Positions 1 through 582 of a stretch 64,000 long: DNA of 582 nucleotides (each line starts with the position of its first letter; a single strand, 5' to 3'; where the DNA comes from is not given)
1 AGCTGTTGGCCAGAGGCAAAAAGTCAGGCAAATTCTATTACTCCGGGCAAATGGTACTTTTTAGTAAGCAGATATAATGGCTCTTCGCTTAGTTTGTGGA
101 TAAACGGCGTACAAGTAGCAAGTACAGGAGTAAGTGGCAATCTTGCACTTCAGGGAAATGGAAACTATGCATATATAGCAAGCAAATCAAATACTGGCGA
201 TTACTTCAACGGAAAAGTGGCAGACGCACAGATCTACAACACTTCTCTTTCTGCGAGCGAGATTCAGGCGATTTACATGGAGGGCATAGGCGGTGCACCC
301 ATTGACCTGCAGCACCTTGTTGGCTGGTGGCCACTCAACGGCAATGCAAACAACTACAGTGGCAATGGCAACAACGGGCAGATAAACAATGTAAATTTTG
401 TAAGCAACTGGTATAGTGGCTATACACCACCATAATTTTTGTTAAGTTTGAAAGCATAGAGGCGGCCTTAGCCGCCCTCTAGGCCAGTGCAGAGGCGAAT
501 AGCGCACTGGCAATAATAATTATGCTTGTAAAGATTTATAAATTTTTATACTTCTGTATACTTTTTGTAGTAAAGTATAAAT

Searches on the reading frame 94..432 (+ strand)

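Call 92: search_protein_families(library=pfam, proteins=[window:94-432:+], max_evalue=0.0001)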
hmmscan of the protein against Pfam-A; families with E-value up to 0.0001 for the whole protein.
window:94-432:+ (113 aa): 1 family
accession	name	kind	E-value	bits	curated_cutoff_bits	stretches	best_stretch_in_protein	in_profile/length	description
PF13385.13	Laminin_G_3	-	4.2e-09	37.1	27.6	1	3-58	97-151/151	Concanavalin A-like lectin/glucanases superfamily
